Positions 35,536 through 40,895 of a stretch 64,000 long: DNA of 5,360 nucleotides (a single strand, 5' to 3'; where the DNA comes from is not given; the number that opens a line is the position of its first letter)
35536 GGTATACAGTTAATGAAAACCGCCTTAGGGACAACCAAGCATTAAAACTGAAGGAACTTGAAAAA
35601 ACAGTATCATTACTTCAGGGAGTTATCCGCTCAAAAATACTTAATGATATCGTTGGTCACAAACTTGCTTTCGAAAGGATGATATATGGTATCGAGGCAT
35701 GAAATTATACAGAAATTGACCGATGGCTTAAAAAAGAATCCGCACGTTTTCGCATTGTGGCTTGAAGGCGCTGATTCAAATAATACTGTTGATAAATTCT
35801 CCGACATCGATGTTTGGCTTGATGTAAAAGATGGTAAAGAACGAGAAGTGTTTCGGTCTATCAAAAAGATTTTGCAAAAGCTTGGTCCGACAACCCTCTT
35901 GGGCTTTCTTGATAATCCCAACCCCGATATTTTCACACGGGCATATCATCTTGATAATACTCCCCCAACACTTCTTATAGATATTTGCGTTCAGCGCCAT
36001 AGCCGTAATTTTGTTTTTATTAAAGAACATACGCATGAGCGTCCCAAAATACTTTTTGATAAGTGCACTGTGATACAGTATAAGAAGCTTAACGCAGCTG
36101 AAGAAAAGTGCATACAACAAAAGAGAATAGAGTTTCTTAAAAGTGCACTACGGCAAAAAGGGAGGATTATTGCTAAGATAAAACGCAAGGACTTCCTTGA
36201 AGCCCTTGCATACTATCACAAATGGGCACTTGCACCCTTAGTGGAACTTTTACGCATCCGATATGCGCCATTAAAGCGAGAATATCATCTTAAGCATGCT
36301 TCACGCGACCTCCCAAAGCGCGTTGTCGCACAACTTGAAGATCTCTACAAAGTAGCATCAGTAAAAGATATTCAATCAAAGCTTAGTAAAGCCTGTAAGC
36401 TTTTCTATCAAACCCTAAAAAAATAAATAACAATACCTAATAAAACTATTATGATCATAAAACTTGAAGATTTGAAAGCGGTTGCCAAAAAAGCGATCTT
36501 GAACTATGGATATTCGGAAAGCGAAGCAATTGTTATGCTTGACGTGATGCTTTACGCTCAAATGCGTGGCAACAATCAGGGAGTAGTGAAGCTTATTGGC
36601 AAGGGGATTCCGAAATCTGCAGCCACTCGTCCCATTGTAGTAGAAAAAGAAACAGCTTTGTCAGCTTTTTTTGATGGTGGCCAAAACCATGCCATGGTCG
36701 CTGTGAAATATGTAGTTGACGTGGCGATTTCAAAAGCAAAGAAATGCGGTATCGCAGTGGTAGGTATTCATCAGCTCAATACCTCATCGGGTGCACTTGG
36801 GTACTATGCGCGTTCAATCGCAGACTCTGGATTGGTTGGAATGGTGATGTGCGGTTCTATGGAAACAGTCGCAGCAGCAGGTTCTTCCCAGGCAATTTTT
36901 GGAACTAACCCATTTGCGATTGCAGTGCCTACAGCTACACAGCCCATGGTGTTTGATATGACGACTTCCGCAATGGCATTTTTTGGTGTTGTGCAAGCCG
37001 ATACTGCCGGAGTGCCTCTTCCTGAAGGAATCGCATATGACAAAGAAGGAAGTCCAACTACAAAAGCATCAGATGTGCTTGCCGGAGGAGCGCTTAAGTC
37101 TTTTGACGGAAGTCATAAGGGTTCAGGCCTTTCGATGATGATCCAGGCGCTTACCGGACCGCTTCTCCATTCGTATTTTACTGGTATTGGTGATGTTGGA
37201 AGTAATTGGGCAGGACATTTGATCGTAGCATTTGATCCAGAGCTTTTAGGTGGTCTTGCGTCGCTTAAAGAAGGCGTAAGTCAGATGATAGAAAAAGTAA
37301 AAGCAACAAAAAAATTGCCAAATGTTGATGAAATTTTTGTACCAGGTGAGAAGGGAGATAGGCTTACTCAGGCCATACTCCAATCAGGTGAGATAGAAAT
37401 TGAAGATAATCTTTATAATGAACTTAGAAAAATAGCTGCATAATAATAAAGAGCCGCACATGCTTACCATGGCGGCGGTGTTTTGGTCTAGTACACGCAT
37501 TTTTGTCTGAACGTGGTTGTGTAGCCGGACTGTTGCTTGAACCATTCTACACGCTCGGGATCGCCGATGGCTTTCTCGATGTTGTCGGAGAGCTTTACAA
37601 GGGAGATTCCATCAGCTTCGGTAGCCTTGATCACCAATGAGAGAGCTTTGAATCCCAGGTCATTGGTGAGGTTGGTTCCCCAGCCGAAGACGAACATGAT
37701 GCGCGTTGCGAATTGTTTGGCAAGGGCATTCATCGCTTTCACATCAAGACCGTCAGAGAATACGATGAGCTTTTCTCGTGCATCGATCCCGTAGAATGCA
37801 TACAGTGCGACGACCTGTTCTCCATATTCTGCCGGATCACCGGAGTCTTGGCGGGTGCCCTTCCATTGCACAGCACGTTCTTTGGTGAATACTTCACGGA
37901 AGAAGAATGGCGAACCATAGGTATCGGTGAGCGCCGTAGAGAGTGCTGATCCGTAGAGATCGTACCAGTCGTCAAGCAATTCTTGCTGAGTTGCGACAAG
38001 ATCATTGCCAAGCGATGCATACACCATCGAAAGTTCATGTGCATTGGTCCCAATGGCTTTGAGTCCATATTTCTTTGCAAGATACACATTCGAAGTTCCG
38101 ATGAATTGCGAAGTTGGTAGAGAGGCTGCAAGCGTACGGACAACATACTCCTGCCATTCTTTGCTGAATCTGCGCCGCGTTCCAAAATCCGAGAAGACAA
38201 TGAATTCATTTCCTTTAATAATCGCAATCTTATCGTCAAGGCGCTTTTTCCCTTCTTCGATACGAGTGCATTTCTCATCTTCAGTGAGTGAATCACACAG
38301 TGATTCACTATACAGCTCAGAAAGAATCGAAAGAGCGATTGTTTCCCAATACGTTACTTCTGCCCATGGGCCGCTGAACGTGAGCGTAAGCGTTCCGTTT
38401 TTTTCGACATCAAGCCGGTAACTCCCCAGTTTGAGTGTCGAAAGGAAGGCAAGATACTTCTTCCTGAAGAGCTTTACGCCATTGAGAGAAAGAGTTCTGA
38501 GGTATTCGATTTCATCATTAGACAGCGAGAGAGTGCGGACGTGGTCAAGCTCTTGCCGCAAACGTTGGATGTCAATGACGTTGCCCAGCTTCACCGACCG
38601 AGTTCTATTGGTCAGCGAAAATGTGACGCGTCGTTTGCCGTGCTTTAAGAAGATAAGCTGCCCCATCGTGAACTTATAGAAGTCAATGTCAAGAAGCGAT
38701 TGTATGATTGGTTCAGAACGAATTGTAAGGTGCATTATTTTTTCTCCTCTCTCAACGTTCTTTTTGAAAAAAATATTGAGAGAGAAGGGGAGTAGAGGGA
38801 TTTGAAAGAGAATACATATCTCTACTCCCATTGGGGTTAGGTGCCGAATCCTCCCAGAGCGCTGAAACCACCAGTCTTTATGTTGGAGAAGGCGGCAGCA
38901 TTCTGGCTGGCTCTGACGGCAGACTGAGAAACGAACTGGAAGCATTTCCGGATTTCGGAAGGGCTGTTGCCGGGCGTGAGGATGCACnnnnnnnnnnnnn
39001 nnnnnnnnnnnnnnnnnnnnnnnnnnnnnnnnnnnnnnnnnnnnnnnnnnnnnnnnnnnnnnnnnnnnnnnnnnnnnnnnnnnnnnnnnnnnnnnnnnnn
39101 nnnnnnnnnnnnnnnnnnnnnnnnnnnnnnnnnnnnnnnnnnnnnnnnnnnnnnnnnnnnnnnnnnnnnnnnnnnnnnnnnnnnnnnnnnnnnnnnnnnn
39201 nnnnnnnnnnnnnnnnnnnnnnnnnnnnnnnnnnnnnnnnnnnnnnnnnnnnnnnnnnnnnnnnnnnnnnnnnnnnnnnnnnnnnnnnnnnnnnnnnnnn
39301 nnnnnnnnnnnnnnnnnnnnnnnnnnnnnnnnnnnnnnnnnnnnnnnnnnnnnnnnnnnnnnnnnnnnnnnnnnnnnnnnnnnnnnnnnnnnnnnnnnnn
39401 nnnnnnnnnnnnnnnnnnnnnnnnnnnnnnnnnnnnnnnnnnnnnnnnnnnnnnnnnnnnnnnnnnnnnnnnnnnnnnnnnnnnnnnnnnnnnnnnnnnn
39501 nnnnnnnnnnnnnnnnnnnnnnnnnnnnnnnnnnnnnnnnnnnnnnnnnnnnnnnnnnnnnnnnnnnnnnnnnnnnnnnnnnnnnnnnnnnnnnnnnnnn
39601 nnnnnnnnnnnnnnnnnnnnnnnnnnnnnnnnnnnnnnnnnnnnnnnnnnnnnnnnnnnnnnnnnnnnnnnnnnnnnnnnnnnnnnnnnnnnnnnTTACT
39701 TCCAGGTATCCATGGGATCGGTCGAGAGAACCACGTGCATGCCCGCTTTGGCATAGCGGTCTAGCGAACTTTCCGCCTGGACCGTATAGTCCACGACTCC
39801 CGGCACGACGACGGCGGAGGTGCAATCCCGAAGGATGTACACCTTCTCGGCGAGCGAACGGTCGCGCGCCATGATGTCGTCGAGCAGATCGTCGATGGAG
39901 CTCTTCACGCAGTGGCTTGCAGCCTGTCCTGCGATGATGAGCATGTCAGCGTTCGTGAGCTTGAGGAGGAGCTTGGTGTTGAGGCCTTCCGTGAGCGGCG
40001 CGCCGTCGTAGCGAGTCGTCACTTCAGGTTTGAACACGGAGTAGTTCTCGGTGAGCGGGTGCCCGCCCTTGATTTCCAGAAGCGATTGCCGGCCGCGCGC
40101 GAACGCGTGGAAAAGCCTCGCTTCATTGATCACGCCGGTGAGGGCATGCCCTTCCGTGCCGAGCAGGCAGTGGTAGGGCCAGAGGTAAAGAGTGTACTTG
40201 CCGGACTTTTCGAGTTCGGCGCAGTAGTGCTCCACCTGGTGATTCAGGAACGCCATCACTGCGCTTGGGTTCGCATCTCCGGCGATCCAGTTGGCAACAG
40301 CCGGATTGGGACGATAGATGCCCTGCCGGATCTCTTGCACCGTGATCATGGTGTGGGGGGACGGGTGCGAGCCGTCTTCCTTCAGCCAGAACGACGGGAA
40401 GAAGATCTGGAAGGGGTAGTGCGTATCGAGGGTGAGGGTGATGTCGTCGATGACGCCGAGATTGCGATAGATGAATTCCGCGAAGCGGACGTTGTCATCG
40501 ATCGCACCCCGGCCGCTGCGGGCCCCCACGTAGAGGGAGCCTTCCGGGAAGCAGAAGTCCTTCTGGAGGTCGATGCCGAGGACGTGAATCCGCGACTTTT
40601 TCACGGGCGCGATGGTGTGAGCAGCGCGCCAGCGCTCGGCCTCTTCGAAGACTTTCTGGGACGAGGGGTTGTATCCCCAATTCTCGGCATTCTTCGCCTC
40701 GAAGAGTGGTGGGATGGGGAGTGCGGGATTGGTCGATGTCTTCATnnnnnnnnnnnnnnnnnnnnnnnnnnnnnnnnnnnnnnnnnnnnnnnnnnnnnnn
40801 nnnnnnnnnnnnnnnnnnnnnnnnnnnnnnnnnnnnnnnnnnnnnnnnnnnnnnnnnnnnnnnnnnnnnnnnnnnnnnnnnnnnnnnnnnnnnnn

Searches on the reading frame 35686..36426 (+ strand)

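Call 10: search_protein_families(library=pfam, proteins=[window:35686-36426:+], max_evalue=0.1)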
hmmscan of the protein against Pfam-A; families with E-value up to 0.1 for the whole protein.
window:35686-36426:+ (246 aa): 4 families
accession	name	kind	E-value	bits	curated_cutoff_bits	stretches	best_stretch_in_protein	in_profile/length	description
PF04439.18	Adenyl_transf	-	2.8e-07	30.4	22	1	1-243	1-252/279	Streptomycin adenylyltransferase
PF18765.7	Polbeta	-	0.037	14.6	26.9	0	9-63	1-55/93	Polymerase beta, Nucleotidyltransferase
PF14334.11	DUF4390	-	0.04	13.8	27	1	189-222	69-102/161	Domain of unknown function (DUF4390)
PF15153.11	CYTL1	-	0.085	13.2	27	0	132-170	73-111/133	Cytokine-like protein 1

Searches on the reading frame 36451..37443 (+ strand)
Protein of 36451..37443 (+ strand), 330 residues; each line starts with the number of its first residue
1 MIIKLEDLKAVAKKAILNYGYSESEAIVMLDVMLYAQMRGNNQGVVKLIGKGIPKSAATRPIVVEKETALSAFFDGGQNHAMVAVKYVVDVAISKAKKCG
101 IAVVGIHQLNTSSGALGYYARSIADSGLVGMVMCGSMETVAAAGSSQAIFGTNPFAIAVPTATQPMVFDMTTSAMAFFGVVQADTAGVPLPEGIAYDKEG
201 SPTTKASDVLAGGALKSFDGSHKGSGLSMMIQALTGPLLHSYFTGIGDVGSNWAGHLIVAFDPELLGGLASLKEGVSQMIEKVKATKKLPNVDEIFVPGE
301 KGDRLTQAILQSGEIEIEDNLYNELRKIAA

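Call 10: search_protein_families(library=pfam, proteins=[window:36451-37443:+], max_evalue=0.1)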
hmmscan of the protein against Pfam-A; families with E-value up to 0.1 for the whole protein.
window:36451-37443:+ (330 aa): 1 family
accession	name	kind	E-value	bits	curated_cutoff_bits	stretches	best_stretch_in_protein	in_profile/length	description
PF02615.19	Ldh_2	-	1.5e-74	251.6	38.8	1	3-325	1-332/333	Malate/L-lactate dehydrogenase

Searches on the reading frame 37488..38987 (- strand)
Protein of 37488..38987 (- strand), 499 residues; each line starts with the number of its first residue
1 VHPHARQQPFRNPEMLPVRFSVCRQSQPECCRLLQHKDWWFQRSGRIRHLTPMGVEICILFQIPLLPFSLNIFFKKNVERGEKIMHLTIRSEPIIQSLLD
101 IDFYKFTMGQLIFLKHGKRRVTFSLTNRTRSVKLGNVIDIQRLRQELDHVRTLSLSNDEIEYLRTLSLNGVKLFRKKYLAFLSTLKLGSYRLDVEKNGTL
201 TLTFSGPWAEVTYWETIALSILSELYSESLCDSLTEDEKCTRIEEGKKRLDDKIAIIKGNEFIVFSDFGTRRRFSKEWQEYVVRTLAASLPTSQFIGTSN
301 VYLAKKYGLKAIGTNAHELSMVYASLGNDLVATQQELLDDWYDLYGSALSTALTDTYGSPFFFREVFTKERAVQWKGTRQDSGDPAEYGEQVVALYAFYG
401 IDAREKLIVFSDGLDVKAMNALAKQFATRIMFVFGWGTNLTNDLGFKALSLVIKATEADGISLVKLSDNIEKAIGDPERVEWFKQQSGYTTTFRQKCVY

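Call 10: search_protein_families(library=pfam, proteins=[window:37488-38987:-], max_evalue=0.1)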
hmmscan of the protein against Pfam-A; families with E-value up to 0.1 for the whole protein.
window:37488-38987:- (499 aa): 3 families
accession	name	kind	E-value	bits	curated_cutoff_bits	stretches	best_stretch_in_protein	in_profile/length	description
PF04095.22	NAPRTase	-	1.1e-48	166.5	20.8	1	265-486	3-234/239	Nicotinate phosphoribosyltransferase (NAPRTase) family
PF17767.7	NAPRTase_N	-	4.2e-24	85.7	32.6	1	99-223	1-125/125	Nicotinate phosphoribosyltransferase (NAPRTase) N-terminal domain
PF14172.12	DUF4309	-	0.095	13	25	0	467-497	25-55/133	Domain of unknown function (DUF4309)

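Call 34: search_protein_families(library=padloc, proteins=[window:37488-38987:-], max_evalue=0.01)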
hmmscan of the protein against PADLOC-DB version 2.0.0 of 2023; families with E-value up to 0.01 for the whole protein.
window:37488-38987:- (499 aa): 0 families

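Call 35: search_protein_families(library=ncbifam, proteins=[window:37488-38987:-], max_evalue=0.01)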
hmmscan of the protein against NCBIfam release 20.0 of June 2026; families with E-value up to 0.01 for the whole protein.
window:37488-38987:- (499 aa): 9 families
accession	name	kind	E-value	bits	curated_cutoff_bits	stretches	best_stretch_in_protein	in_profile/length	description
NF003704.0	PRK05321.1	subfamily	5e-125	417.6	379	1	89-481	4-382/398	nicotinate phosphoribosyltransferase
TIGR01514.1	NAPRTase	equivalog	1.5e-97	327.2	269.55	1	94-489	1-397/399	nicotinate phosphoribosyltransferase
TIGR01513.1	NAPRTase_put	equivalog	8.8e-22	77.6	297.4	1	100-475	3-345/452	nicotinate phosphoribosyltransferase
NF006696.0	PRK09243.1-3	equivalog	2.7e-20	72.5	503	2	266-469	159-348/451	nicotinate phosphoribosyltransferase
NF006695.0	PRK09243.1-2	equivalog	7.1e-19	67.8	469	1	97-474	6-355/480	nicotinate phosphoribosyltransferase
NF009131.0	PRK12484.1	equivalog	5.5e-16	58.3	330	2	267-468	154-342/455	nicotinate phosphoribosyltransferase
NF006698.0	PRK09243.1-5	equivalog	7.3e-13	48.1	531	1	281-476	175-352/440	nicotinate phosphoribosyltransferase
NF006694.0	PRK09243.1-1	equivalog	8.2e-11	41.2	663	1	265-474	154-355/485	nicotinate phosphoribosyltransferase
NF006697.0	PRK09243.1-4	equivalog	5.8e-07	28.4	776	1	99-473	11-355/488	nicotinate phosphoribosyltransferase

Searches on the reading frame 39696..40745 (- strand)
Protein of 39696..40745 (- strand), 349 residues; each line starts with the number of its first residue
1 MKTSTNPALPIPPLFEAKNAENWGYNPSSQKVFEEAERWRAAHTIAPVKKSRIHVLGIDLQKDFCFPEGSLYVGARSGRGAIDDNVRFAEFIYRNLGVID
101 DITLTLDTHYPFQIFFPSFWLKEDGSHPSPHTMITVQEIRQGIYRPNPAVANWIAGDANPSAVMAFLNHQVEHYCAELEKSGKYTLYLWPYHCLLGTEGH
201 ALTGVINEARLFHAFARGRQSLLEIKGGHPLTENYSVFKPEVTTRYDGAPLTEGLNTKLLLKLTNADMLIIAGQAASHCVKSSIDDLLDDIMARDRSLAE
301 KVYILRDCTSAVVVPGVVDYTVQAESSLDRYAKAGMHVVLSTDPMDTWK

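Call 7: search_protein_families(library=pfam, proteins=[window:39696-40745:-])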
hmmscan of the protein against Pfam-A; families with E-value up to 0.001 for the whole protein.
window:39696-40745:- (349 aa): 0 families

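Call 10: search_protein_families(library=pfam, proteins=[window:39696-40745:-], max_evalue=0.1)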
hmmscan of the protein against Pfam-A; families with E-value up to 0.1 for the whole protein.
window:39696-40745:- (349 aa): 1 family
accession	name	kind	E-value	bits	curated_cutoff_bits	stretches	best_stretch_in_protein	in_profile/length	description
PF00857.26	Isochorismatase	-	0.0019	18.8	27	0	254-312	101-151/175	Isochorismatase domain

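Call 34: search_protein_families(library=padloc, proteins=[window:39696-40745:-], max_evalue=0.01)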
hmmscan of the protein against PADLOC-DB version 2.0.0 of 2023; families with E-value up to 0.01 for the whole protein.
window:39696-40745:- (349 aa): 0 families

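Call 35: search_protein_families(library=ncbifam, proteins=[window:39696-40745:-], max_evalue=0.01)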
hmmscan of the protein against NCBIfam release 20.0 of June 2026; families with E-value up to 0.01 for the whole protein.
window:39696-40745:- (349 aa): 1 family
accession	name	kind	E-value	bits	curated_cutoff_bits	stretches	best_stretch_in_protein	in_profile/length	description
NF008623.0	PRK11609.1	equivalog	3e-06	27.2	174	1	157-288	52-165/213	bifunctional nicotinamidase/pyrazinamidase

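Call 55: search_solved_structures(query=window:39696-40745:-, max_evalue=0.01)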
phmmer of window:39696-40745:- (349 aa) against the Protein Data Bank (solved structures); distinct sequences matched with E-value up to 0.01: 0.
